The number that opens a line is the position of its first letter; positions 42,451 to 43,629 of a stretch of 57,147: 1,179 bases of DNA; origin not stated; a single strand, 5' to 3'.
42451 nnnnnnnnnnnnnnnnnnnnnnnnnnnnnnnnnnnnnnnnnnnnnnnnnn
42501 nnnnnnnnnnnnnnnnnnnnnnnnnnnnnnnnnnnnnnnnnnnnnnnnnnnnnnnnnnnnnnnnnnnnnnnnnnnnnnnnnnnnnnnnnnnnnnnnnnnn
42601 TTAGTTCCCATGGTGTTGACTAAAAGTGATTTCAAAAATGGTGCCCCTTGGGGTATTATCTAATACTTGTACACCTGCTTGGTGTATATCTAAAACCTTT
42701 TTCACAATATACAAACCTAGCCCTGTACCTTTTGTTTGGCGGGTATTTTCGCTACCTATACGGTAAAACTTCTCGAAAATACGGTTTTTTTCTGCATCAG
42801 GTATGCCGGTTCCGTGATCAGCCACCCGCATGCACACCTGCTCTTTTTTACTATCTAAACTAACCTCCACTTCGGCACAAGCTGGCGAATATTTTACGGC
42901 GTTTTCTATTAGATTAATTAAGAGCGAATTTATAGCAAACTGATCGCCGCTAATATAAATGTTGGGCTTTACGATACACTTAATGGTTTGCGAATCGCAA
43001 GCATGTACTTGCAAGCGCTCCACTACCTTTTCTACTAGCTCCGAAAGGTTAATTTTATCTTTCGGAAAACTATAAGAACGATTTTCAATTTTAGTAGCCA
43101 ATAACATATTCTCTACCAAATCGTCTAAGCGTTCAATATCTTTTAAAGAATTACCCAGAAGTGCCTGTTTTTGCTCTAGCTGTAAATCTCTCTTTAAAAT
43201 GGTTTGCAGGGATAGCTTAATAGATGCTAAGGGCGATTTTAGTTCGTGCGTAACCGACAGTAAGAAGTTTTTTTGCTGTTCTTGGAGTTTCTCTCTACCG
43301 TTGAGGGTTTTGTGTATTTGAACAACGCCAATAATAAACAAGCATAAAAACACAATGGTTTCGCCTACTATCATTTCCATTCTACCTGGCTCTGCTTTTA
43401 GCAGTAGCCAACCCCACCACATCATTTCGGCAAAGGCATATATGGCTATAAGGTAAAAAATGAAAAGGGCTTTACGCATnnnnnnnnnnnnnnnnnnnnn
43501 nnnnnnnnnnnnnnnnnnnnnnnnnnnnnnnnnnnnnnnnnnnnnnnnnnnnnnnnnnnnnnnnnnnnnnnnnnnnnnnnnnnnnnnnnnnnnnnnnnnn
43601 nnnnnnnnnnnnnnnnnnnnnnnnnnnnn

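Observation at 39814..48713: Intramembrane-type two-component system plus a 2-TM/TPR protein embedded in a translationally coupled heme operon (hemA to hemJ)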

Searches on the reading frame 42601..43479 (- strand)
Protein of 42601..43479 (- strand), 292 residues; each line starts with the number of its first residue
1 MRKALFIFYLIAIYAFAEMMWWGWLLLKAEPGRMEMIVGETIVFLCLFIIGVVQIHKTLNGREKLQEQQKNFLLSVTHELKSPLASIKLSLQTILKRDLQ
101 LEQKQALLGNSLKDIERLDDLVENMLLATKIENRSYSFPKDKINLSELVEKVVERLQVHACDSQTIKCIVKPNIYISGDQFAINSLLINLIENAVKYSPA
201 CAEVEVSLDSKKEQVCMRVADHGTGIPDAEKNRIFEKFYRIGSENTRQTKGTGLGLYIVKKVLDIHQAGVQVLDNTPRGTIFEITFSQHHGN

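Call 3: search_protein_families(library=pfam, proteins=[window:42601-43479:-], max_evalue=0.01)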
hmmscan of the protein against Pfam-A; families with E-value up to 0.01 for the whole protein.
window:42601-43479:- (292 aa): 3 families
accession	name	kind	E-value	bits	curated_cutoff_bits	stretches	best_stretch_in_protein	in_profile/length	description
PF02518.31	HATPase_c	-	1.8e-25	90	26.4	1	178-287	1-108/111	Histidine kinase-, DNA gyrase B-, and HSP90-like ATPase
PF00512.31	HisKA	-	5.7e-11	42.7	26.9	1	69-133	2-65/66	His Kinase A (phospho-acceptor) domain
PF13581.12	HATPase_c_2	-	2.6e-07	31.1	27.4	1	182-266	35-112/127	Histidine kinase-like ATPase domain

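Call 4: search_protein_families(library=ncbifam, proteins=[window:42601-43479:-], max_evalue=0.01)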
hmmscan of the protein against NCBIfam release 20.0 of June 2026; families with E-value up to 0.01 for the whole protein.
window:42601-43479:- (292 aa): 86 families (the best 25 are shown)
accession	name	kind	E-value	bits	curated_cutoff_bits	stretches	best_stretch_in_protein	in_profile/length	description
TIGR02966.1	phoR_proteo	equivalog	1.2e-54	185.6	334.2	1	62-286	107-333/333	phosphate regulon sensor histidine kinase PhoR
NF046044.1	PnpS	equivalog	1.2e-51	175.9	400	1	52-286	153-389/390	two-component system histidine kinase PnpS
NF008312.0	PRK11100.1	equivalog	3.2e-48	164.7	356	1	56-289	247-475/477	two-component system sensor histidine kinase CreC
NF041735.1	hist_kin_RppB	equivalog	3.7e-45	154.5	400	1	67-286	214-437/438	two-component system sensor histidine kinase RppB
NF033092.0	HK_WalK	equivalog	7.5e-44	150.3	725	1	48-286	351-592/594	cell wall metabolism sensor histidine kinase WalK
TIGR01386.1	cztS_silS_copS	subfamily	1.8e-39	136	292.55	1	67-286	239-456/457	heavy metal sensor histidine kinase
NF045595.1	HK_scytonemin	equivalog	2.3e-36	125.4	865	1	53-285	399-632/637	scytonemin biosynthesis sensor histidine kinase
NF008235.0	PRK11006.1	equivalog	3.5e-35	121.7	390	1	60-288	195-423/431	phosphate regulon sensor histidine kinase PhoR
NF047874.1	MASE3_PAS_HK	subfamily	4.6e-35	121.5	560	1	54-287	383-624/655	MASE3 domain-containing sensor histidine kinase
NF053855.1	HisKinPhoRBctds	equivalog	5.4e-35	120.9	500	1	63-285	355-580/583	two-component system sensor histidine kinase PhoR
NF040691.1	MtrAB_MtrB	equivalog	1e-33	117.1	450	1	56-291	258-495/507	MtrAB system histidine kinase MtrB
NF007007.0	PRK09470.1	equivalog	4.1e-33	115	486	1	63-274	239-445/463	envelope stress sensor histidine kinase CpxA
NF033091.0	HK_VanS_ACDEFG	equivalog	1.3e-32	113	400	1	62-284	66-290/293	vancomycin resistance histidine kinase VanS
NF006800.0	PRK09303.1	equivalog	4.1e-32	111.6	342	1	63-286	142-375/383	histidine kinase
NF007898.0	PRK10604.1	equivalog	4.5e-32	111.8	478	1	63-289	206-424/433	two-component system sensor histidine kinase RstB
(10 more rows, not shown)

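Call 7: find_homologous_proteins(query=window:42601-43479:-, max_evalue=1e-20)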
Query window:42601-43479:- (292 aa): 7462 proteins with E <= 1e-20 among 8000 candidates; the best 120 are listed.
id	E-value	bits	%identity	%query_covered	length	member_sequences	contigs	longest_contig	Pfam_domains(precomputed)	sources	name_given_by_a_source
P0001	4.6e-189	645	100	100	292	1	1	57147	PF13581.13,PF02518.32,PF00512.32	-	-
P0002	1.4e-140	485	76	100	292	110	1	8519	PF13581.13,PF02518.32,PF00512.32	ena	-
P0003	6.6e-138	477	73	100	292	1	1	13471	PF02518.32,PF00512.32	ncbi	ncbi:MAG: sensor histidine kinase [Sphingobacteriaceae bacterium]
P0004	5.1e-136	471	73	100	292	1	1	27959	PF02518.32,PF00512.32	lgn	-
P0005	5.9e-135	467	72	100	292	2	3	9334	PF02518.32,PF00512.32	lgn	-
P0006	1.0e-134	466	72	100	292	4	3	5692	PF02518.32,PF00512.32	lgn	-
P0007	2.0e-133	462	72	100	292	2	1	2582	PF02518.32,PF00512.32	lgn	-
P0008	9.1e-132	457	71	100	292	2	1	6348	PF13581.13,PF02518.32,PF00512.32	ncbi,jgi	jgi:two-component system phosphate regulon sensor histidine kinase PhoR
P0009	1.1e-131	456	71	100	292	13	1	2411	PF02518.32,PF00512.32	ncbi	-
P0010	1.2e-131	456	70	100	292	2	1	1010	PF02518.32,PF00512.32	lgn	-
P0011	2.0e-131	455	70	100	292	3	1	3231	PF13581.13,PF02518.32,PF00512.32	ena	-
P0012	1.4e-129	449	70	100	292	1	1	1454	PF02518.32,PF00512.32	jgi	jgi:signal transduction histidine kinase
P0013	5.5e-129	447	70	100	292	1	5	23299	PF02518.32,PF00512.32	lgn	-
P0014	1.4e-128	446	69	100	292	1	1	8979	PF02518.32,PF00512.32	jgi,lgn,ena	jgi:signal transduction histidine kinase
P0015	1.8e-128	446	69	100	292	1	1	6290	PF02518.32,PF00512.32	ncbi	-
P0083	7.1e-114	398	62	98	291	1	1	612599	PF13581.13,PF02518.32,PF00512.32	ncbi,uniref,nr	ncbi:sensor histidine kinase [Hufsiella ginkgonis]|uniref:histidine kinase n=1 Tax=Hufsiella ginkgon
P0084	8.2e-114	398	63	99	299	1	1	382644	PF02518.32,PF00512.32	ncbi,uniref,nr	ncbi:GHKL domain-containing protein [Pedobacter sp. BS3]|uniref:sensor histidine kinase n=1 Tax=Pedo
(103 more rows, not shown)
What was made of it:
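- JGI and NCBI names for the family are generic or 'PhoR' (call 7).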

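Call 12: find_encoding_contigs(protein=P0083, flank=10000, max_places=2)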
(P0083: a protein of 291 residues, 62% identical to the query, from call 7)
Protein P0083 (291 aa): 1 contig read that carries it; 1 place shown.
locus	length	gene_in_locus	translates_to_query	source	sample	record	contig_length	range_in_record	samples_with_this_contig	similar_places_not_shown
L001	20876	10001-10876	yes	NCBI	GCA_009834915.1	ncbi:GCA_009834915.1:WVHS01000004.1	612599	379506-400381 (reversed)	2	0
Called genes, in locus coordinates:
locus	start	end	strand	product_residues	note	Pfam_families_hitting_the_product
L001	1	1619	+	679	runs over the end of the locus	PF04551:GcpE, PF26540:GcpE_C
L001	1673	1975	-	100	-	-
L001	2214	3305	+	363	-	PF06580:His_kinase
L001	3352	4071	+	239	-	PF00072:Response_reg, PF04397:LytTR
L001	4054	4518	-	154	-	PF22381:Staph_reg_Sar_Rot, PF01047:MarR (weak)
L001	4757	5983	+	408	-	PF05201:GlutR_N, PF01488:Shikimate_DH, PF00745:GlutR_dimer (weak)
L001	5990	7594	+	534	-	PF01379:Porphobil_deam, PF02602:HEM4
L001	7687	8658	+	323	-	PF00490:ALAD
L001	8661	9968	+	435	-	PF00202:Aminotran_3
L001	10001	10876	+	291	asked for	PF00512:HisKA, PF13581:HATPase_c_2 (weak), PF02518:HATPase_c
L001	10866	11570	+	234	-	PF00072:Response_reg, PF00486:Trans_reg_C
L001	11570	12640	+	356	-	PF01208:URO-D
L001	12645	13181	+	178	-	PF03653:UPF0093, PF05425:CopD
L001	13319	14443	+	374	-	PF28590:Lipid_A_deac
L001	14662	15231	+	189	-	PF07638:Sigma70_ECF (weak), PF04542:Sigma70_r2, PF08281:Sigma70_r4_2, PF04545:Sigma70_r4 (weak)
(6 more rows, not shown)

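Call 13: find_encoding_contigs(protein=P0084, flank=10000, max_places=2)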
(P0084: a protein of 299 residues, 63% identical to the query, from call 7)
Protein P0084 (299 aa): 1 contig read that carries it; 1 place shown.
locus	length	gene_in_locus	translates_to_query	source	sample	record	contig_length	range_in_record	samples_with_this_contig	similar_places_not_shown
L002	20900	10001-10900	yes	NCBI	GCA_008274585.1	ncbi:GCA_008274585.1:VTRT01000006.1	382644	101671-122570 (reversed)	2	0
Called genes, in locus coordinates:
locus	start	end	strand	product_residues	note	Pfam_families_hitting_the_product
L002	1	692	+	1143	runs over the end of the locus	PF07660:STN, PF15976:CooC_C (faint), PF13620:CarboxypepD_reg, PF13715:CarbopepD_reg_2, PF07715:Plug, PF00593:TonB_dep_Rec_b-barrel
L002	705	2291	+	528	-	PF14322:SusD-like_3, PF07980:SusD_RagB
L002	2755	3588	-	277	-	PF00561:Abhydrolase_1 (faint), PF12146:Hydrolase_4 (faint), PF20408:Abhydrolase_11 (faint), PF00326:Peptidase_S9 (faint), PF20434:BD-FAE (weak)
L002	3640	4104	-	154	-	PF22381:Staph_reg_Sar_Rot, PF01047:MarR (weak)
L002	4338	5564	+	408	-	PF05201:GlutR_N, PF01488:Shikimate_DH, PF00745:GlutR_dimer (weak)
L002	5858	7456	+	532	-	PF01379:Porphobil_deam, PF02602:HEM4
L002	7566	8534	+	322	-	PF00490:ALAD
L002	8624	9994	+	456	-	PF00202:Aminotran_3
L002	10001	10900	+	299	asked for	PF00512:HisKA, PF02518:HATPase_c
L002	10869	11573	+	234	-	PF00072:Response_reg, PF00486:Trans_reg_C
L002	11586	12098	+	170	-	-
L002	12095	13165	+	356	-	PF01208:URO-D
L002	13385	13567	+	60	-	-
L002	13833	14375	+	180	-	PF03653:UPF0093, PF05425:CopD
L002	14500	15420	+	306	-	PF03706:LPG_synthase_TM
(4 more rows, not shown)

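Call 30: search_protein_representatives(protein=window:42601-43479:-)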
Query: 292 residues. Proteins with E-value up to 0.001 (for the whole library): 1112233; up to 1e-10: 459280; up to 1e-30: 1895. The best 150 are listed.
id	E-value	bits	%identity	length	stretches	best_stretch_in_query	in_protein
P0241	1.9e-90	319.4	51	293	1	2-287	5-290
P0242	1.8e-80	286.7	53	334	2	35-286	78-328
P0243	1.8e-74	267.0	48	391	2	35-288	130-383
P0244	3.4e-73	262.8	49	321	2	32-286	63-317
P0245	6.2e-73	262.0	49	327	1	33-291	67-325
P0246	8.9e-73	261.5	49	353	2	35-287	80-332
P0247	2.3e-72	260.1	47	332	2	33-286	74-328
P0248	2.5e-72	260.0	48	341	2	36-287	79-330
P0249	3.2e-72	259.6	50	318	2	34-286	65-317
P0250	6.6e-72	258.6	47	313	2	35-287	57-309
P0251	1.5e-71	257.5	49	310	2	33-288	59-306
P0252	2.7e-71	256.6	45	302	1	3-288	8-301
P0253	5.1e-71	255.7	49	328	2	34-287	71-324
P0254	8.4e-71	255.0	50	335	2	34-285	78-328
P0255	1.9e-70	253.8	45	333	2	34-287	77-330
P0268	1.9e-66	240.7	43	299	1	2-289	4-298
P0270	7.4e-66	238.8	45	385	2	33-287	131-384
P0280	2.6e-64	233.7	46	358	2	33-290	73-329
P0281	3.0e-64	233.5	40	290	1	4-285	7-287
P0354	1.9e-58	214.4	40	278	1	12-287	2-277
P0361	1.1e-57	212.0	39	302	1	2-286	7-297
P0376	1.5e-56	208.2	41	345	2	20-284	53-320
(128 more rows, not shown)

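Call 33: find_related_loci(query=A3, collection=genome_contigs, flank=10000)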
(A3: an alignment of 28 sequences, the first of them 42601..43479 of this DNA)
Query A3 (292 aa) in genome_contigs; peptide patterns used: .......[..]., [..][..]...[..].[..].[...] (x = any residue, [..] = any of these).
600 stretches matched a pattern (row limit reached: there are more); 593 encode a relative of the query (tblastn E <= 1e-3); the best 80 are kept; 80 distinct loci.
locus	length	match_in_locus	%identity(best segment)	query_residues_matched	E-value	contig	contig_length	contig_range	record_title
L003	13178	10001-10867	65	1-289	2e-127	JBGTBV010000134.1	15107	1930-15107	MAG: Daejeonella sp. isolate JTS-RE104 k141_674212, whole genome shotgun sequence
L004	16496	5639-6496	59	3-287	2e-116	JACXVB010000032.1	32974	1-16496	MAG: Sphingobacteriales bacterium isolate JN15.004 scaffold_248, whole genome shotgun sequence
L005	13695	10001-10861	61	1-287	5e-116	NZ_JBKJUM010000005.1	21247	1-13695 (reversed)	MAG: Daejeonella sp. isolate ant_bin.69 S1Ck117_4169198_flag_0_multi_66.0000_len_21247, whole genome shotgun sequence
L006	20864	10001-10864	60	1-286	4e-115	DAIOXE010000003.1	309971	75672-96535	MAG TPA_asm: Mucilaginibacter sp. isolate CTOTU41436 NODE_5_length_309971_cov_49.840218, whole genome shotgun sequence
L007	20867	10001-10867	57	1-289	2e-112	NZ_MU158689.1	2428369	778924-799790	Sphingobacterium pedocola strain Ka21 scaffold1, whole genome shotgun sequence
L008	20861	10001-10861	59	1-287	1e-112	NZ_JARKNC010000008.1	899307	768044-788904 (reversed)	Daejeonella sp. JGW-45 velvet_auto_105_8, whole genome shotgun sequence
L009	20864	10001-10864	58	1-287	6e-112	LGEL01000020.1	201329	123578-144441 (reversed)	Pedobacter panaciterrae strain O48 contig_4, whole genome shotgun sequence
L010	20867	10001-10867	57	1-289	3e-111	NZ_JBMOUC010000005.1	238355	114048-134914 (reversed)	Sphingobacterium sp. Mn56C NODE_5_length_238355_cov_121.128761, whole genome shotgun sequence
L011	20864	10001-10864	57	1-287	2e-109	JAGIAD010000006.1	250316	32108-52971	MAG: Sphingobacteriaceae bacterium isolate BIN13 scaffold6_cov0, whole genome shotgun sequence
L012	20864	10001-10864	57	1-287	6e-109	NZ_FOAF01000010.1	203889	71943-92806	Olivibacter domesticus strain DSM 18733, whole genome shotgun sequence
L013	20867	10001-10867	56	1-289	5e-108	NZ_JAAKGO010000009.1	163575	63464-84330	Sphingobacterium sp. SGG-5 9, whole genome shotgun sequence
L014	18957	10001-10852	56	5-287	2e-107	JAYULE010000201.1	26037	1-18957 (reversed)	MAG: Sphingobacteriales bacterium isolate GFS_9309 GFS_9309_200, whole genome shotgun sequence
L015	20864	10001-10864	56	1-287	3e-107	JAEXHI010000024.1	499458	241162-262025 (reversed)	MAG: Bacteroidetes bacterium isolate OH_HBlB_106 k127_1721477, whole genome shotgun sequence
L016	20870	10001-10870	57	1-289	4e-107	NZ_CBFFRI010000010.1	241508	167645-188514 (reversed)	Sphingobacterium sp. LRF_L2 NODE_10_length_241508_cov_92.287175, whole genome shotgun sequence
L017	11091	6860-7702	59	8-287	1e-106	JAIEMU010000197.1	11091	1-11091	MAG: Sphingobacteriaceae bacterium isolate co.spades.CONCOCT.2.5kb_130 c_000000000072, whole genome shotgun sequence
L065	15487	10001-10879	37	2-285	1e-61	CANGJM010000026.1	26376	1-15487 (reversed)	MAG: Flavobacteriales bacterium isolate Jr-28jun17-195 genome assembly, contig: Jr-28jun17-C2566, whole genome shotgun s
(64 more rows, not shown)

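Call 50: search_solved_structures(query=window:42601-43479:-, max_evalue=1e-15)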
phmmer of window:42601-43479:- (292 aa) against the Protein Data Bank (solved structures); distinct sequences matched with E-value up to 1e-15: 22.
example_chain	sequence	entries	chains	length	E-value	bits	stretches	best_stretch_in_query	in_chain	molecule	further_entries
6azr_A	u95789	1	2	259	4.5e-31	111.5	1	57-284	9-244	Sensor histidine kinase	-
5uht_A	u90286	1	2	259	4.5e-31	111.5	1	57-284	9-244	Sensor histidine kinase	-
3dge_A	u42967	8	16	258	4.9e-31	111.4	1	57-284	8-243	Sensor protein | Histidine kinase | Sensor histidine kinase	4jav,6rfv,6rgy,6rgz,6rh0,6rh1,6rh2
2c2a_A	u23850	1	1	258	5e-31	111.4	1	57-284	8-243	SENSOR HISTIDINE KINASE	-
4jas_A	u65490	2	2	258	4.4e-30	108.3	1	57-284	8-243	Histidine kinase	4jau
6rh7_A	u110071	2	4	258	1.2e-29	106.8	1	57-284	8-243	Sensor histidine kinase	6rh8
4i5s_A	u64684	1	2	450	2.1e-25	92.9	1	48-287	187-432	Putative histidine kinase CovS; VicK-like protein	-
7zp0_A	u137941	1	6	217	2.3e-24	89.5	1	74-286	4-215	Sensor protein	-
6paj_A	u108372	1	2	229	4.1e-23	85.4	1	65-285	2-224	Sensor protein SrrB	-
6lgq_C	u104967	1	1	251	2e-22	83.2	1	65-288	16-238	Histidine kinase KdpD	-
4u7n_A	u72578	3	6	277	7.6e-22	81.3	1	54-285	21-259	Histidine protein kinase sensor protein | Histidine kinase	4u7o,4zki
5c93_A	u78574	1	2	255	1.5e-21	80.3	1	61-285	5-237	Histidine kinase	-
9epn_A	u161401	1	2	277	1.4e-20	77.1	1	67-288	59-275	Sensor histidine kinase HprS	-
4biw_A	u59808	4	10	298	1.7e-20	76.8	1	54-279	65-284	SENSOR PROTEIN CPXA | Sensor histidine kinase CpxA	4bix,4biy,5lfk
4biu_A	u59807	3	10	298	2.1e-20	76.5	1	55-279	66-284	SENSOR PROTEIN CPXA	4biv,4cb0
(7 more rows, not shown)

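Call 66: search_protein_families(library=pfam, proteins=[L065:697-2037:-, L065:2219-2602:+], max_evalue=0.001)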
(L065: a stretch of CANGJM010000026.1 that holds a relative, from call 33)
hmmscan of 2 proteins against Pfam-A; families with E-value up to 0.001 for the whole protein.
L065:697-2037:- (446 aa): 7 families
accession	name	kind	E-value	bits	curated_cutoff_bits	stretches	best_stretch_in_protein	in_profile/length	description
PF14522.11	Cytochrome_C7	-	1.8e-14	53.7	24.8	2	333-445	1-66/67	Cytochrome c7 and related cytochrome c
PF02085.21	Cytochrom_CIII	-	6.3e-11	42.9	22.9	2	235-288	14-59/101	Class III cytochrome C family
PF22113.1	Mtrc-MtrF_II-IV_dom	-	8.1e-10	38.9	30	1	256-445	8-163/176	Outer membrane cytochrome MtrC/MtrF-like, domains II/IV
PF14537.11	Cytochrom_c3_2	-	1.5e-09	38.6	25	0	253-284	5-35/79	Cytochrome c3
PF00034.26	Cytochrom_C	-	1.6e-07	33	21.3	1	33-122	2-87/90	Cytochrome c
PF13442.11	Cytochrome_CBB3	-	4.4e-07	30.6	27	1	33-121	4-68/68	Cytochrome C oxidase, cbb3-type, subunit III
PF09699.15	Paired_CXXCH_1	-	3.6e-06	27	20.6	0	249-284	1-38/41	Doubled CXXCH motif (Paired_CXXCH_1)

L065:2219-2602:+ (127 aa): 0 families

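Call 69: list_cluster_members(proteins=[P0241, P0252, P0268, P0281, P0243, P0270, P0280, P0354, P0361, P0376])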
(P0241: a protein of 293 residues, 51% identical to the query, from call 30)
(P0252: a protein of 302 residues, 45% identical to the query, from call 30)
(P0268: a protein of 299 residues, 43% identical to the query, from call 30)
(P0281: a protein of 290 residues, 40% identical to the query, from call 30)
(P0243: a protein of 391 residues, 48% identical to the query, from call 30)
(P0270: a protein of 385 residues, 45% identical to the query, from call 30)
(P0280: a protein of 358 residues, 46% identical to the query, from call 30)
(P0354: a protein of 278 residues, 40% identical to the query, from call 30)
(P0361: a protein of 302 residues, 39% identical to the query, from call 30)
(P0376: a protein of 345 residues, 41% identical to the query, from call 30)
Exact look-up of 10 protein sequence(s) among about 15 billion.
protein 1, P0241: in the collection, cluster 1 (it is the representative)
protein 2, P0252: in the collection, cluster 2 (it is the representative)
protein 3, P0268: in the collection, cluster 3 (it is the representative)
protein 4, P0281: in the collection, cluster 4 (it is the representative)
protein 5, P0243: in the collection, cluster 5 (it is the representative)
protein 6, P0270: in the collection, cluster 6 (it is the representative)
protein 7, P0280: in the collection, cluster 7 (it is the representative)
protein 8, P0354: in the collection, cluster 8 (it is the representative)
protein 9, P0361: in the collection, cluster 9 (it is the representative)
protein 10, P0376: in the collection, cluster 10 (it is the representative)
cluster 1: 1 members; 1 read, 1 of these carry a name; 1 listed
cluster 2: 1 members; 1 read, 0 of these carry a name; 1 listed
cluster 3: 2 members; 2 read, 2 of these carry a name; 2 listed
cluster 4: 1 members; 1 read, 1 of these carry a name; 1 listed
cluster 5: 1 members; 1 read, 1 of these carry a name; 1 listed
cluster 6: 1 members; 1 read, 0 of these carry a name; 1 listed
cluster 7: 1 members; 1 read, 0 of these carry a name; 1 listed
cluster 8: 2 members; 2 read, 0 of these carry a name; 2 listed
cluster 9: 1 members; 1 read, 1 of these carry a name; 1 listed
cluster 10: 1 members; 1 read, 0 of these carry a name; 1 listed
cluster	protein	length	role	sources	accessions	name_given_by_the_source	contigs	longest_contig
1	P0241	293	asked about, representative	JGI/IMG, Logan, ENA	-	signal transduction histidine kinase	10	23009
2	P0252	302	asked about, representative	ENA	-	-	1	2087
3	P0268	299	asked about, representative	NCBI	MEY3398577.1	MAG: hypothetical protein RL220_1171 [Bacteroidota bacterium]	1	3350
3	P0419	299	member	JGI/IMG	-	signal transduction histidine kinase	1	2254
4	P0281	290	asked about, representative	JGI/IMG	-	two-component system, OmpR family, phosphate regulon sensor histidine kinase PhoR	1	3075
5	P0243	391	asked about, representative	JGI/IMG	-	two-component system phosphate regulon sensor histidine kinase PhoR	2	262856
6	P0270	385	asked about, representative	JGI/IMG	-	-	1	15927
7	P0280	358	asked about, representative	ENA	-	-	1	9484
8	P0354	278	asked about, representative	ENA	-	-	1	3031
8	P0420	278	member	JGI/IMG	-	-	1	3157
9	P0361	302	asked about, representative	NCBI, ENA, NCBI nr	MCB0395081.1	MAG: HAMP domain-containing histidine kinase [Flavobacteriales bacterium] | HAMP domain-containing histidine kinase [Flavobacteriales bacterium]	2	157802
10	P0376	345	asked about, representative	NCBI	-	-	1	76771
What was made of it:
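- Tried and rejected: Cluster look-ups of ten kinase representatives gave only Bacteroidota or unnamed sources (call 69).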

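Call 77: predict_structure(alignment_id=A2)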
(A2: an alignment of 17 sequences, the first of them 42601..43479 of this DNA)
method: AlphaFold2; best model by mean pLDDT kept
length: 292 residues; sequences in the alignment: 17
mean_pLDDT: 69.3   pTM: 0.54
mean pLDDT of the five models: 69.3, 69.0, 67.6, 61.9, 61.3
residues with pLDDT >= 90: 5; 70-90: 160; 50-70: 95; < 50: 32
segments of 3 or more residues with pLDDT < 50: 62-71, 73-75, 237-252
pLDDT, mean of each block of 10 residues (from residue 1): 63 74 74 71 71 63 45 51 67 73 74 65 63 59 86 73 76 84 80 77 85 86 74 54 32 59 77 80 78 44
secondary structure, 60 per line:
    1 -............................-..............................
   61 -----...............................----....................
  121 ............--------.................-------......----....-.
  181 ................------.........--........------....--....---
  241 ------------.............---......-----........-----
elements in order: H2-29 H31-60 H66-96 H101-132 E141-144 H145-157 E165-170 E175-178 H180-196 E203-211 E214-221 H228-231 H234-237 H253-265 E269-274 E280-287
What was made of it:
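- Checked: There is no room for a HAMP or PAS domain (call 77).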
